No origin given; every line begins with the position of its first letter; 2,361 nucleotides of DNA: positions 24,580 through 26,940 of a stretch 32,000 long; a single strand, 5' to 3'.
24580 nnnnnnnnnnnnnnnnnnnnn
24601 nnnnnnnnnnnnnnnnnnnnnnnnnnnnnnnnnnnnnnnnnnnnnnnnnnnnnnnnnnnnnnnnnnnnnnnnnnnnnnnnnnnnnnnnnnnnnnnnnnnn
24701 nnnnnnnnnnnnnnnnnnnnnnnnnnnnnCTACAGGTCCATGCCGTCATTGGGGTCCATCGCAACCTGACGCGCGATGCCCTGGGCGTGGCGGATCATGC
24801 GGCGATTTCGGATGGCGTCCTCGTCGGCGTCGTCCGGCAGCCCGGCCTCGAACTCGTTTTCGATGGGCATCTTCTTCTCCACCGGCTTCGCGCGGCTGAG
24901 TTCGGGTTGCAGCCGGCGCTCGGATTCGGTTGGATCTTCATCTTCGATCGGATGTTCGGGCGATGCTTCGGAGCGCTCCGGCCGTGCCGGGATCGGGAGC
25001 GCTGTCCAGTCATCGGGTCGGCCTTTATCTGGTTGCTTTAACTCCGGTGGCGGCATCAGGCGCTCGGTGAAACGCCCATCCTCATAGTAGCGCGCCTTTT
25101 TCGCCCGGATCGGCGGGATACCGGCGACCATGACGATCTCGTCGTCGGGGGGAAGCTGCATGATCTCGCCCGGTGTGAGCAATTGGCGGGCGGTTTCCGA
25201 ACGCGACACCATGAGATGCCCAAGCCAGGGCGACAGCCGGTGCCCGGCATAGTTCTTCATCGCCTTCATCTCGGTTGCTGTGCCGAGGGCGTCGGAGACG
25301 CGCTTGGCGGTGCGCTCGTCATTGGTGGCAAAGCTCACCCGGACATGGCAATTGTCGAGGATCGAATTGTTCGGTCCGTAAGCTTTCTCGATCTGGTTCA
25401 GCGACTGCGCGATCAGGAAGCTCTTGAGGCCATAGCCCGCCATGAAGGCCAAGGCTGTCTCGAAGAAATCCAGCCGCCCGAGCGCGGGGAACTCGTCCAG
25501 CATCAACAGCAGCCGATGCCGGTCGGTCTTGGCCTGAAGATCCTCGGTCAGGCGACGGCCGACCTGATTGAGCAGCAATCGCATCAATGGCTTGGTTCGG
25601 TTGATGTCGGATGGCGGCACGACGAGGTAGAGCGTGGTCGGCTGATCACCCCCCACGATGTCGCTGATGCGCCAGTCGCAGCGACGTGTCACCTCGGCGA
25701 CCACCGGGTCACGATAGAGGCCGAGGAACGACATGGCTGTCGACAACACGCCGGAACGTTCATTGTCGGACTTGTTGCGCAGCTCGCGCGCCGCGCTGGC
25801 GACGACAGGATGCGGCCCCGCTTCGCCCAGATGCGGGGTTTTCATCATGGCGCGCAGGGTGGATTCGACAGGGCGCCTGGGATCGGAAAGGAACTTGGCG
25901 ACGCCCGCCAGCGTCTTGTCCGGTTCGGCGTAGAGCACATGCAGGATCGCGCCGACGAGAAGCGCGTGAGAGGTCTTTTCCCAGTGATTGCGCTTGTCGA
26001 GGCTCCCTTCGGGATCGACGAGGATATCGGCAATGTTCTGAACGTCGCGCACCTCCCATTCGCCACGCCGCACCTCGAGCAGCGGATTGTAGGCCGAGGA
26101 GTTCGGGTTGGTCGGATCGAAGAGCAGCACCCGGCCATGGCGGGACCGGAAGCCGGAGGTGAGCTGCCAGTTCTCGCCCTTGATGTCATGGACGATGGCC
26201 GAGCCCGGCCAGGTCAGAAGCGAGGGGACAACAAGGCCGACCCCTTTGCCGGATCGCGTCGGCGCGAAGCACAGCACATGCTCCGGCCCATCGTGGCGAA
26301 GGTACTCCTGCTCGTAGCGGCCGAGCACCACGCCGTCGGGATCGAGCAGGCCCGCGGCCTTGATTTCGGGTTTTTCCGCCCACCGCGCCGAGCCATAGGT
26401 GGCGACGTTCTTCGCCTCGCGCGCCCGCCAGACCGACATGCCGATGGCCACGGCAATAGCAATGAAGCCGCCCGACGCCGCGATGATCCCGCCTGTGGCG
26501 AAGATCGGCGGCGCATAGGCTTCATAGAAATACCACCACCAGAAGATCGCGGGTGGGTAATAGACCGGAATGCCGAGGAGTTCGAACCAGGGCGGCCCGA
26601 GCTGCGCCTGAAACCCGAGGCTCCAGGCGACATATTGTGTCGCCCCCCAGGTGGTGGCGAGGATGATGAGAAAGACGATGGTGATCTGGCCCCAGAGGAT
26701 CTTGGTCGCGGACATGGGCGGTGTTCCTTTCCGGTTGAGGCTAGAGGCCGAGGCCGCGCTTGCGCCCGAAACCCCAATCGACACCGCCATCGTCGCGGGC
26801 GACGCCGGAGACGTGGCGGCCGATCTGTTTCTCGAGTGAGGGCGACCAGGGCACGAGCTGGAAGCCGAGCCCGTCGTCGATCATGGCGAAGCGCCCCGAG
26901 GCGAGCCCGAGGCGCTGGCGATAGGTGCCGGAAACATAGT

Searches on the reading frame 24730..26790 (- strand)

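Call 4: search_protein_families(library=pfam, proteins=[window:24730-26790:-], max_evalue=0.1)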
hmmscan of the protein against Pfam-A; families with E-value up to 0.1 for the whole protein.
window:24730-26790:- (686 aa): 3 families
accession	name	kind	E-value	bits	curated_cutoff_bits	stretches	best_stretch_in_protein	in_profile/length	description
PF02534.20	T4SS-DNA_transf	-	9.8e-103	344.9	20.1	1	136-581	1-458/468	Type IV secretory system Conjugative DNA transfer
PF12696.13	TraG-D_C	-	5.6e-28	97.8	22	1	426-547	1-125/126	TraM recognition site of TraD and TraG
PF10412.15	TrwB_AAD_bind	-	5.4e-25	88.5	20.5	1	197-556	45-376/387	Type IV secretion-system coupling protein DNA-binding domain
